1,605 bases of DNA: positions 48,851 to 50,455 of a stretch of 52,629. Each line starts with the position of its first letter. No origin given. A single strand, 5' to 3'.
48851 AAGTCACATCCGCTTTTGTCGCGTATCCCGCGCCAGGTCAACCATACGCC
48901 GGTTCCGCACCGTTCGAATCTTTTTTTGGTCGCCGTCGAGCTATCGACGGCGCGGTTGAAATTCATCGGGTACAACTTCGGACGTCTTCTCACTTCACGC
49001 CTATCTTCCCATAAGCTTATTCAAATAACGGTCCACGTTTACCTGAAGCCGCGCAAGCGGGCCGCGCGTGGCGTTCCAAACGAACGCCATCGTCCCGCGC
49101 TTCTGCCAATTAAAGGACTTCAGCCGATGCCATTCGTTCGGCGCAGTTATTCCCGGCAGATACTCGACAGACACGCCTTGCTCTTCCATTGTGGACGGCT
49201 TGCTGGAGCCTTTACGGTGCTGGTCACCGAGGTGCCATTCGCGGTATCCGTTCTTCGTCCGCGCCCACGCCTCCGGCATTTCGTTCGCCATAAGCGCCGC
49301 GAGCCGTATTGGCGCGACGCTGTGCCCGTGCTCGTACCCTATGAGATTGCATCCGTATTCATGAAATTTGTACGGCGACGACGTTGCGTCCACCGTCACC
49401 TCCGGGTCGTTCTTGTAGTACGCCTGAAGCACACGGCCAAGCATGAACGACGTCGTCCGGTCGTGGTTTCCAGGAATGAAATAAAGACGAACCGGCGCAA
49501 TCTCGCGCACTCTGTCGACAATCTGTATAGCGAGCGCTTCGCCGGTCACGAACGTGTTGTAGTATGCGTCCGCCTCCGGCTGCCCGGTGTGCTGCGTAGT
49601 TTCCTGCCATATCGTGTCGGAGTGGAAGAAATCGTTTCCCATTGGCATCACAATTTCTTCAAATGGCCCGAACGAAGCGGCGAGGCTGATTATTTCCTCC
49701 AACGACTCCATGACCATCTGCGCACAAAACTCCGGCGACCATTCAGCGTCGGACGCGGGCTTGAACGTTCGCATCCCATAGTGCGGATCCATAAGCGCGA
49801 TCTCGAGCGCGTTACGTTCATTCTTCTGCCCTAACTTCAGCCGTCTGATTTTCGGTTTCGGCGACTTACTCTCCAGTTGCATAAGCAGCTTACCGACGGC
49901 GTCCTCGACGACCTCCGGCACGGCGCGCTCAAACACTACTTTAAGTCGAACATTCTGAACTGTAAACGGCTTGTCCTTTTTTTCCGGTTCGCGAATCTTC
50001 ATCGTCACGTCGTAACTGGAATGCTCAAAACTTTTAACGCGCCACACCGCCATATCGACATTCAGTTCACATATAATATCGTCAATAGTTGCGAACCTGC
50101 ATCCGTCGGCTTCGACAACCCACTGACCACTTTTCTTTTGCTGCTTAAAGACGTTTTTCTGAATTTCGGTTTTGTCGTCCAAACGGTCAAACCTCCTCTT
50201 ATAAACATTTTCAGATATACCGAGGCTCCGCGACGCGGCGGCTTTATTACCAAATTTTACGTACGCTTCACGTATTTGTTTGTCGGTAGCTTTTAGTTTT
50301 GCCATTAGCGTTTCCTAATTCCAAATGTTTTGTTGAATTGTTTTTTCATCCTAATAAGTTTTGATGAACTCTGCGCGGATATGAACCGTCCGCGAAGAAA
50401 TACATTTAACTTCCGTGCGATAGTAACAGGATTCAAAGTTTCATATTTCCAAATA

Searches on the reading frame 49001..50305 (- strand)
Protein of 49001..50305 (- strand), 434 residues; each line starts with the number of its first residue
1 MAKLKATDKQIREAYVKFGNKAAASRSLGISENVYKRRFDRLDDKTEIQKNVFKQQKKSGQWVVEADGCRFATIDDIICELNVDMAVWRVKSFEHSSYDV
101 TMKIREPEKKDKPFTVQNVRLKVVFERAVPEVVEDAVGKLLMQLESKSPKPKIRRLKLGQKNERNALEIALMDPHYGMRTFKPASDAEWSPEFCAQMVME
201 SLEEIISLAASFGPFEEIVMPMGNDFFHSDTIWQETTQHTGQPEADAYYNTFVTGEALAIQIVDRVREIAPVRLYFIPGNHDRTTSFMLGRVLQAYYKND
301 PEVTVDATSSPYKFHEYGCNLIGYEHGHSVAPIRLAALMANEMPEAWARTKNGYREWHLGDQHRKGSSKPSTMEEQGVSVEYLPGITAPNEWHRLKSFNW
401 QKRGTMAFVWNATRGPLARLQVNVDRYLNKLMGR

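Call 7: search_protein_families(library=pfam, proteins=[window:49001-50305:-], max_evalue=0.01)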
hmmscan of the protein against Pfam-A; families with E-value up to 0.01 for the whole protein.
window:49001-50305:- (434 aa): 0 families

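Call 8: search_protein_families(library=phrogs, proteins=[window:49001-50305:-], max_evalue=0.001)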
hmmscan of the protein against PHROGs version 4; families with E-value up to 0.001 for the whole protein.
window:49001-50305:- (434 aa): 4 families
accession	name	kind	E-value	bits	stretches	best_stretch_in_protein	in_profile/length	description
phrog_704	-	DNA, RNA and nucleotide metabolism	4.2e-55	188.4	1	5-425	3-387/390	DNA repair exonuclease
phrog_284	-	DNA, RNA and nucleotide metabolism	9.3e-09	35.7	1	133-287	98-247/398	exonuclease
phrog_20762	-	unknown function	1.3e-07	32.9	1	303-419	1-110/117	-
phrog_21891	-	unknown function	1.6e-05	26.6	1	286-367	4-82/130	-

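Call 22: find_related_loci(query=window:49001-50305:-, collection=viral_contigs, flank=10000)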
Query window:49001-50305:- (434 aa) in viral_contigs; peptide patterns used: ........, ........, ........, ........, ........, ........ (x = any residue, [..] = any of these).
5 stretches matched a pattern; 1 encode a relative of the query (tblastn E <= 1e-3); 1 distinct loci.
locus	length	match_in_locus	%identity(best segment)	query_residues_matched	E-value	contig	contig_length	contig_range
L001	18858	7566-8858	57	7-433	2e-167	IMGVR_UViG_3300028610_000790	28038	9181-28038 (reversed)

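Call 32: find_encoding_contigs(protein=window:49001-50305:-, flank=10000, max_places=10)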
Protein window:49001-50305:- (434 aa): no gene with exactly this product is on record in the collection.

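Call 33: find_homologous_proteins(query=window:49001-50305:-, max_evalue=1e-20)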
Query window:49001-50305:- (434 aa): 435 proteins with E <= 1e-20 among 5164 candidates; the best 120 are listed.
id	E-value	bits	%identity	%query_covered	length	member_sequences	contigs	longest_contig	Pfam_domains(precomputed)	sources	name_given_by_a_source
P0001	1.3e-297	1004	100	100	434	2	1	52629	-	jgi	-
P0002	8.2e-250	847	84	100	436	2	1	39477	-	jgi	jgi:hypothetical protein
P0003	8.2e-221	751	74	100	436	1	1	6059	-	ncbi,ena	-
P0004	2.4e-175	602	60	99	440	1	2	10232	PF02954.26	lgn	-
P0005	8.7e-173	593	59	99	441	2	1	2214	PF13556.13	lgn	-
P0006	2.6e-169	582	60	100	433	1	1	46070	-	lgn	-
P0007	1.1e-162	560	58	98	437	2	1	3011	PF02954.26,PF13556.13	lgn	-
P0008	5.3e-162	558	60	93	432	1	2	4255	-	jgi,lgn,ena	-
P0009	6.0e-162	557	59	93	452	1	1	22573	-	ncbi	-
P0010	1.5e-161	556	55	99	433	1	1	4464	PF02954.26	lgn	-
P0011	5.9e-161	554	58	96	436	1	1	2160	PF02954.26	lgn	-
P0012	6.9e-159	547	58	99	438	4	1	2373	-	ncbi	-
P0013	2.7e-156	539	55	100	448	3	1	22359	-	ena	-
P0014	4.4e-156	538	53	100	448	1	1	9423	-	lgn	-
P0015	5.3e-155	535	60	89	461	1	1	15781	-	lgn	-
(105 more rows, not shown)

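Call 34: find_encoding_contigs(protein=P0002, flank=10000, max_places=3)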
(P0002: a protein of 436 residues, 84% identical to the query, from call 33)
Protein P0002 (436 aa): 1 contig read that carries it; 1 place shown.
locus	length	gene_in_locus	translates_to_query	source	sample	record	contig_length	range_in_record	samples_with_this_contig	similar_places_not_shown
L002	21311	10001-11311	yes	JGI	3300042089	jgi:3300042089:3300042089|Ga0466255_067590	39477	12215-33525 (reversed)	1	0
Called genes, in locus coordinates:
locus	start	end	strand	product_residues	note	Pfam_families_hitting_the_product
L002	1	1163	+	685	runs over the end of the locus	PF00754:F5_F8_type_C, PF22633:F5_F8_type_C_2, PF13385:Laminin_G_3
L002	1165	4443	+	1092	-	-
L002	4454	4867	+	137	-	PF11351:GTA_holin_3TM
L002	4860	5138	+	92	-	-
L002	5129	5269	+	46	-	-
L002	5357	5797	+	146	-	PF13539:Peptidase_M15_4 (weak)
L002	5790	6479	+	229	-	PF00535:Glycos_transf_2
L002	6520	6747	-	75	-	-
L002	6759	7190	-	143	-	-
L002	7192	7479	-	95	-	-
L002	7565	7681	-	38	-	-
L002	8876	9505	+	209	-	-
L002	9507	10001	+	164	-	PF03852:Vsr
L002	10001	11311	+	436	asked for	-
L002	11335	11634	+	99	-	-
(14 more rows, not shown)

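Call 35: find_encoding_contigs(protein=P0006, flank=10000, max_places=3)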
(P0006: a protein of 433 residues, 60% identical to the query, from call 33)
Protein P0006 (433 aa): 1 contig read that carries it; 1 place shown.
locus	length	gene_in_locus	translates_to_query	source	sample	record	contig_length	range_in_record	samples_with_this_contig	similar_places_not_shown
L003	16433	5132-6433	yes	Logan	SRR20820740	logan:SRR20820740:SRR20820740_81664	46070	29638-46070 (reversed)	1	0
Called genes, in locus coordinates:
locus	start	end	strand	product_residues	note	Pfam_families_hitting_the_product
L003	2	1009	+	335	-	?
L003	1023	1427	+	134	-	PF11351:GTA_holin_3TM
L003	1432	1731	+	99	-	-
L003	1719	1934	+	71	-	-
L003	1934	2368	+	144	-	PF13539:Peptidase_M15_4 (weak)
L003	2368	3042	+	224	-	PF00535:Glycos_transf_2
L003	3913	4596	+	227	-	-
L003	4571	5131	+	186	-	PF07799:DUF1643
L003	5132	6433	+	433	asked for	-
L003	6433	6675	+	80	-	-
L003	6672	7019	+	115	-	-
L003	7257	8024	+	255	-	-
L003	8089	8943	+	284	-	-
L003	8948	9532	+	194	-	PF26128:Gad2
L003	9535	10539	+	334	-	PF13524:Glyco_trans_1_2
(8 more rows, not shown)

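Call 36: find_encoding_contigs(protein=P0003, flank=10000, max_places=3)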
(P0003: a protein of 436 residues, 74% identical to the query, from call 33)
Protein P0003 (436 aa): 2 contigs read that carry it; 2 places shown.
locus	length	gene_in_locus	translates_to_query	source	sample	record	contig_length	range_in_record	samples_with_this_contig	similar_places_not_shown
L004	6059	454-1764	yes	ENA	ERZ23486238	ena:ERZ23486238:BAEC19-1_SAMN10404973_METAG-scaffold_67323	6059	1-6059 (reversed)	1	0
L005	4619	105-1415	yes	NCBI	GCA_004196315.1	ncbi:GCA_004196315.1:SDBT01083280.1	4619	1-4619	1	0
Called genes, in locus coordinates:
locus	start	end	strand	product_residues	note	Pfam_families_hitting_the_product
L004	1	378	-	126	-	?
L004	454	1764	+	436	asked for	-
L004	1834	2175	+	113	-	-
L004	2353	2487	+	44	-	-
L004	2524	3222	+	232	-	-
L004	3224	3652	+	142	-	-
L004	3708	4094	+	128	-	-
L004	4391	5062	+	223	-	-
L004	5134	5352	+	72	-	-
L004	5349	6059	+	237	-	?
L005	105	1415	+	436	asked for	-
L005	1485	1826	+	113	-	-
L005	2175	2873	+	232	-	-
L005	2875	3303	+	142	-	-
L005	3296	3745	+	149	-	-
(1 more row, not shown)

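Call 50: search_dna_similar(query=window:49001-50305:-, collection=phages, mode=protein, max_rows=30)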
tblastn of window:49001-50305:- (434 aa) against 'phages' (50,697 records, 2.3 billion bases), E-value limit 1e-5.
Records with a match: 1948; places in all: 1952; records where one place covers at least 80% of the query: 5.
Best place of each record, by identity: <60% 1948.
By first word of the organism name: Escherichia 548; Klebsiella 461; Salmonella 346; Vibrio 249; Shigella 39; Flavobacterium 28; Campylobacter 23; Rhodobacter 23; Ruegeria 17; Yersinia 17; and 53 more.
By host as written in the record: - 371; Klebsiella pneumoniae 206; Escherichia coli 199; Escherichia coli K-12 MG1655 53; Salmonella enterica 52; Salmonella enterica subsp. enterica serovar Enteritidis 48; Escherichia coli DSM 12242 43; Salmonella enterica subsp. enterica serovar Typhimurium 42; and 364 more.
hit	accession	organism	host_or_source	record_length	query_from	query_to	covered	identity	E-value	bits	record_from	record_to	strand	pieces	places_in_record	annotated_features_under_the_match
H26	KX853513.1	Virus Rctr41k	enrichment culture DAMO/AAA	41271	70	420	81%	33.0%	8e-49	184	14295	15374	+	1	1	phosphoesterase-like protein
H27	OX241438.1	Vibrio phage 191E37-1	Seawater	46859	19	421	93%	24.7%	2e-21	103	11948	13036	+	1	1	metallo-dependent phosphatase-like protein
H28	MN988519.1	Rhizobium phage RHph_I1_18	Rhizobium phaseoli I1_18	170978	19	390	86%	25.3%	2e-17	91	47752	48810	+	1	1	hypothetical protein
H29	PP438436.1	Leptolyngbya phage Lbo-JY46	Leptolyngbya boryana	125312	73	427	82%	26.3%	8e-30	128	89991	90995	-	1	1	hypothetical protein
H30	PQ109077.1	Thermus phage Lalka27b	Thermus thermophilus HB27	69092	74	411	78%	26.5%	2e-23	109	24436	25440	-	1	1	exonuclease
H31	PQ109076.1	Thermus phage Lalka27a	Thermus thermophilus HB27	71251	74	411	78%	26.5%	2e-23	109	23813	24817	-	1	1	exonuclease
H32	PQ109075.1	Thermus phage Lalka8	Thermus thermophilus HB8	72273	74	411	78%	26.5%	2e-23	109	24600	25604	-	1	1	exonuclease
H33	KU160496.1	Bacillus phage vB_BhaS-171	Bacillus halmapalus DSM 29712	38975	120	424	70%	27.2%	1e-25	115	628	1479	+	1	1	hypothetical protein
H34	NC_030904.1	Bacillus phage vB_BhaS-171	Bacillus halmapalus DSM 29712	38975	120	424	70%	27.2%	1e-25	115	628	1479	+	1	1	DNA repair exonuclease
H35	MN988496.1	Rhizobium phage RHph_TM3_3_14B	Rhizobium etli T3_14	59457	9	373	84%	22.6%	1e-9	67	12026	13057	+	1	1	hypothetical protein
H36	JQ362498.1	Sphingomonas phage PAU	Sphingomonas paucimobilis, Felix ...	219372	170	418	57%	32.5%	3e-34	142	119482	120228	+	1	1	163: gp163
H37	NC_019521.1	Sphingomonas phage PAU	Sphingomonas paucimobilis, Felix ...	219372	170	418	57%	32.5%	3e-34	142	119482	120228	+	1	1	163: DNA repair exonuclease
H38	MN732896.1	Elizabethkingia phage TCUEAP1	Elizabethkingia anophelis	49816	125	421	68%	27.2%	2e-20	100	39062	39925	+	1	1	LysR family transcriptional regulator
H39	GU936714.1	Synechococcus phage S-CBS2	Synechococcus sp. CB0204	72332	124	420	68%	26.5%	1e-23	109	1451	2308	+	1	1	hypothetical protein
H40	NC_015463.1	Synechococcus phage S-CBS2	Synechococcus sp. CB0204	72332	124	420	68%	26.5%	1e-23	109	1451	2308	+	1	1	DNA repair exonuclease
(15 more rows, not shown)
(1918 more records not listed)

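Call 59: find_encoding_contigs(protein=P0009, flank=6000, max_places=2)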
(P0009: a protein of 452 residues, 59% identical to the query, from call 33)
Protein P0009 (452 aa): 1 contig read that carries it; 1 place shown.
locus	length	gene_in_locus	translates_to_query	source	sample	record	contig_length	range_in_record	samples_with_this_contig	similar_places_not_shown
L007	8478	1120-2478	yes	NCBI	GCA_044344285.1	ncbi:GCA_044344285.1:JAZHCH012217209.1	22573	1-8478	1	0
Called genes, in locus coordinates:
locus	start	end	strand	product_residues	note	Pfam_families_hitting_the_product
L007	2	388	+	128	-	?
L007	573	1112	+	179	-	PF00227:Proteasome (weak)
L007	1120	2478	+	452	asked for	-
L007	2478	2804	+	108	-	-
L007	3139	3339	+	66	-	-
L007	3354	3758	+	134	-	-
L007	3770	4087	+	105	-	-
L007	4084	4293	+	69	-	-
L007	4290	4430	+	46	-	-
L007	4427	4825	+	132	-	PF09643:YopX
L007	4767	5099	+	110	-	-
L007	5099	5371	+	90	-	-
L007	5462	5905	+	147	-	-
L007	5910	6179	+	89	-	-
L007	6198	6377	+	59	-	-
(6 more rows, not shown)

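Call 60: find_encoding_contigs(protein=P0013, flank=6000, max_places=2)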
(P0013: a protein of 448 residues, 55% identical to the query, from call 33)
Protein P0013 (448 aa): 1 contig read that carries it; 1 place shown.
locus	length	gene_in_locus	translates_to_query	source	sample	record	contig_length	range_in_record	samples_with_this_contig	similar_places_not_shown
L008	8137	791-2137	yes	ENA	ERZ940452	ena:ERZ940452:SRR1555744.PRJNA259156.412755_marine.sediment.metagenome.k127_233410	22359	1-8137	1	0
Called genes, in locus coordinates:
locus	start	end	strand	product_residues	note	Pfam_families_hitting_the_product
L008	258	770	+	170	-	-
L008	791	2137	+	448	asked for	-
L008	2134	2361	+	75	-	-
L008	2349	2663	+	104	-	-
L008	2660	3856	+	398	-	PF00145:DNA_methylase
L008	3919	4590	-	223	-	PF00535:Glycos_transf_2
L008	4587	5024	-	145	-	PF13539:Peptidase_M15_4 (weak)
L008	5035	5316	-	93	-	-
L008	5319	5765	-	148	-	PF11351:GTA_holin_3TM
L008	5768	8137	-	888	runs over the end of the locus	-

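Call 61: find_encoding_contigs(protein=P0015, flank=6000, max_places=2)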
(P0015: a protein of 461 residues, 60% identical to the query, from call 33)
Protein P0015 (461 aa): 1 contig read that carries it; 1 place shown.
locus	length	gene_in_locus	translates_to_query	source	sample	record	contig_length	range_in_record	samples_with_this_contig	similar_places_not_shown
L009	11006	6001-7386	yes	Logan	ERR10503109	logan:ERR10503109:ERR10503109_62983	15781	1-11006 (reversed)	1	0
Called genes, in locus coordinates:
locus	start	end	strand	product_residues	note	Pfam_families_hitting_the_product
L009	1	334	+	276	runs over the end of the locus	PF06319:MmcB-like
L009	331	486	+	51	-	-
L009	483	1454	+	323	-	PF27249:MJ0330_N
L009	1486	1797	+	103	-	-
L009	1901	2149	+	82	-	-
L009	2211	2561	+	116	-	-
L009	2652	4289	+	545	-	PF01807:Zn_ribbon_DnaG, PF08275:DNAG_N, PF13662:Toprim_4, PF01751:Toprim, PF13155:Toprim_2, PF13362:Toprim_3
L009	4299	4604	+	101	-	-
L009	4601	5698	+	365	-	-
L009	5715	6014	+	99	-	PF18909:dGTP_diPhyd_N (weak)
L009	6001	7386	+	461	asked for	-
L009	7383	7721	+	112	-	-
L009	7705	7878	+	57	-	-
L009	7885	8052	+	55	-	-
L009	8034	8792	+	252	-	-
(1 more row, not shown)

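Call 72: find_related_loci(query=A1, collection=genome_contigs, flank=6000)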
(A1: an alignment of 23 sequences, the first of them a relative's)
Query A1 (434 aa) in genome_contigs; peptide patterns used: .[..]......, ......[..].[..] (x = any residue, [..] = any of these).
88 stretches matched a pattern; 6 encode a relative of the query (tblastn E <= 1e-3); 6 distinct loci.
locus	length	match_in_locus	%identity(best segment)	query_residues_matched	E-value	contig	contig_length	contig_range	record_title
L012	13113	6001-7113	46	57-433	1e-108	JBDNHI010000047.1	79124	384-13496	MAG: Gemmataceae bacterium isolate concoct.25.ELB k141_221349, whole genome shotgun sequence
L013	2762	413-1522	45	73-433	7e-110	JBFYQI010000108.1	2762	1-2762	MAG: Ignavibacteria bacterium isolate PPR_0181 k121_486310, whole genome shotgun sequence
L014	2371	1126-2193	43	84-432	1e-104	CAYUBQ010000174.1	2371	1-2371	MAG TPA_asm: uncultured Desulfobacterales bacterium isolate SRP332253_co1_149 genome assembly, contig: NODE_66930_length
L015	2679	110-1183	45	68-433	3e-100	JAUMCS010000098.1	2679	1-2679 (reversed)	MAG: Burkholderiaceae bacterium isolate G_BURK1 NODE_76269_length_2679_cov_1.520376, whole genome shotgun sequence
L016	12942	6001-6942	46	108-424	2e-93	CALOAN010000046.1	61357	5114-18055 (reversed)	MAG: uncultured actinomycete isolate LOGT_bin.0024 genome assembly, contig: contig_108487, whole genome shotgun sequence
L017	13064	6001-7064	46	83-434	4e-99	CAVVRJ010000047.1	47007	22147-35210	MAG: uncultured Planctomycetota bacterium isolate MFD03726.bin.2.7 genome assembly, contig: contig_63693, whole genome s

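Call 84: search_solved_structures(query=A1, max_evalue=1)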
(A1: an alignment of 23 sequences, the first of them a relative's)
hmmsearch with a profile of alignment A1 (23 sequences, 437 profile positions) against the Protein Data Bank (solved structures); distinct sequences matched with E-value up to 1: 0.

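Call 85: search_protein_families(library=ncbifam, proteins=[window:49001-50305:-], max_evalue=0.1)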
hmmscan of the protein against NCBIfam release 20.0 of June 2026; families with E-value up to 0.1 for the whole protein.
window:49001-50305:- (434 aa): 0 families

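Call 96: find_related_loci(query=A1, collection=metagenome_contigs, flank=6000)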
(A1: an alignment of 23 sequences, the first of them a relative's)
Query A1 (434 aa) in metagenome_contigs; peptide patterns used: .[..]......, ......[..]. (x = any residue, [..] = any of these).
600 stretches matched a pattern (row limit reached: there are more); 148 encode a relative of the query (tblastn E <= 1e-3); the best 80 are kept; 80 distinct loci.
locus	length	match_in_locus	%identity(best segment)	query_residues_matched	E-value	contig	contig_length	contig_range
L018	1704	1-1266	78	15-434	0e+0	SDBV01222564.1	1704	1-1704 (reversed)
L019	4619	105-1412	74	1-434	0e+0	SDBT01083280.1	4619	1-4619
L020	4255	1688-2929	60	33-434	2e-173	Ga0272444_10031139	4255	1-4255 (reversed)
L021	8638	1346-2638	57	7-433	6e-166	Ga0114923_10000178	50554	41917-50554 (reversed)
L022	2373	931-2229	58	4-434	2e-177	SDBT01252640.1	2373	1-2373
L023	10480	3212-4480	54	19-434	9e-151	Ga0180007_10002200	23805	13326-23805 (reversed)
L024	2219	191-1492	48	17-433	9e-144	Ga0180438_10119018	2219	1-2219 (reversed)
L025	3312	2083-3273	47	36-433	1e-129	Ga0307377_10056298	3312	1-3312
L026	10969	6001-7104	48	64-432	2e-120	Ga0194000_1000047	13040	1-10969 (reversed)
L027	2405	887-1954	52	73-433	5e-126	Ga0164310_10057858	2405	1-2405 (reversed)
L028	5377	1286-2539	45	19-427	5e-116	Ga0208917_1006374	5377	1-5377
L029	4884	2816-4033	44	32-432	2e-116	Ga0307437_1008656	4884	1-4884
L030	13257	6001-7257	46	10-432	2e-115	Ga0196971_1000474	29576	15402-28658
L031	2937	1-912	55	127-432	2e-119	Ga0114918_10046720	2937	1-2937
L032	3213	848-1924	49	73-433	4e-118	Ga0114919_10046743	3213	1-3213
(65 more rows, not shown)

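Call 99: predict_structure(alignment_id=A1)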
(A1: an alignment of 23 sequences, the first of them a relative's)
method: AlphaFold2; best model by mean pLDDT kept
length: 434 residues; sequences in the alignment: 23
mean_pLDDT: 66.5   pTM: 0.58
mean pLDDT of the five models: 66.5, 66.0, 65.4, 65.3, 63.4
residues with pLDDT >= 90: 31; 70-90: 204; 50-70: 85; < 50: 114
segments of 3 or more residues with pLDDT < 50: 1-3, 45-50, 176-187, 229-232, 236-241, 243-253, 318-335, 351-402
pLDDT, mean of each block of 10 residues (from residue 1): 64 77 80 84 56 77 82 81 77 85 70 78 86 80 79 56 79 56 46 81 92 89 60 48 43 67 91 75 61 86 81 51 39 50 57 40 35 33 28 36 68 76 75 72
secondary structure, 60 per line:
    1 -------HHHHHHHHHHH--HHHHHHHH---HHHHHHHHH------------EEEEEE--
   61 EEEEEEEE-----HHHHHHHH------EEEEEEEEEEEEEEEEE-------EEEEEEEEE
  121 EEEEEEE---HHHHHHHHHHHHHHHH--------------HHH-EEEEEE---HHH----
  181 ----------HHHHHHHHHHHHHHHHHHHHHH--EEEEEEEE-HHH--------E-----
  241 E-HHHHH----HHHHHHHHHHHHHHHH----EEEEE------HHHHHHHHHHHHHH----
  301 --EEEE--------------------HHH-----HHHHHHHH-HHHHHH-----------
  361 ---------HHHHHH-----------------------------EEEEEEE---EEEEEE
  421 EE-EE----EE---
elements in order: H8-18 H21-28 H32-40 E53-58 E61-68 H74-81 E88-104 E112-127 H131-146 E165-170 H191-212 E215-222 H243-247 H252-267 E272-276 H283-296 E303-306 H335-342 H344-349 H370-375 E405-411 E415-422

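Call 103: fold_search(model_id=the predicted structure, library=pdb)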
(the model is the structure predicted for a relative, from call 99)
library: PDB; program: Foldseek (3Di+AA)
matches with E <= 10: 1256; with E <= 0.001: 0
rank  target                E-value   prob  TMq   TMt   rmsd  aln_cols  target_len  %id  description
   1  9l12_E                2.2e-02  0.07  0.07  0.05  27.3       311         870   11  Crystal structure of Cas12h ternary complex (released 2025-06-11)
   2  9a6c_B                4.4e-02  0.51  0.27  0.25   9.3       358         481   12  Integrative model of YYDD-YYDB by crosslinking MS and deep learning (released 2024-09-18)
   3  8zrn_C                5.9e-02  0.20  0.09  0.10  16.5       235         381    9  Structure of abt (released 2025-04-30)
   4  9j9h_W                6.6e-02  0.89  0.09  0.20  16.1        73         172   10  High-resolution cryo-EM structure of the Plasmodium falciparum 80S ribosome bound to RACK1 and E-tRNA (released 2025-06-04)
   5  2h9u                  7.0e-02  0.99  0.13  0.47   3.3        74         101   18  Crystal structure of the archaea specific DNA binding protein (released 2007-06-12)
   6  3wfa_B                7.4e-02  0.14  0.16  0.11  21.1       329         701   10  Catalytic role of the calcium ion in GH97 inverting glycoside hydrolase (released 2014-07-16)
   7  9nx2_D                7.8e-02  0.30  0.11  0.11  16.4       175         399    8  Muscle-type nicotinic acetylcholine receptor bound to conotoxin ImII (released 2026-02-04)
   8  2d73_A                7.8e-02  0.13  0.15  0.10  20.2       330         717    9  Crystal Structure Analysis of SusB (released 2007-02-27)
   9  9bs5_B                8.3e-02  0.12  0.16  0.11  20.6       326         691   10  Bacteroides ovatus GH97C Sus (released 2024-10-30)
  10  9evs_1T               8.8e-02  0.41  0.10  0.21  13.6       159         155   10  Structure of the flowering plant mitoribosome with P-site tRNA (released 2025-09-03)
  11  7q6i_D                8.8e-02  0.08  0.10  0.11  19.5       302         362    9  Vibrio maritimus FtsA 1-396 ATP and FtsN 1-29, bent tetramers in double filament arrangement (released 2022-09-21)
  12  2zq0_A                8.8e-02  0.08  0.15  0.11  20.2       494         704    8  Crystal structure of SusB complexed with acarbose (released 2008-10-28)
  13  3j79_W                9.3e-02  0.90  0.09  0.20  16.0        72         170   10  Cryo-EM structure of the Plasmodium falciparum 80S ribosome bound to the anti-protozoan drug emetine, large subunit (released 2014-07-16)
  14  7pkt_r                9.8e-02  0.72  0.12  0.28  17.1       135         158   11  Large subunit of the Chlamydomonas reinhardtii mitoribosome (released 2022-06-15)
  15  7qn6_E                1.0e-01  0.18  0.09  0.11  15.8       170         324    6  Cryo-EM structure of human full-length beta3delta GABA(A)R in complex with nanobody Nb25 (released 2022-04-13)
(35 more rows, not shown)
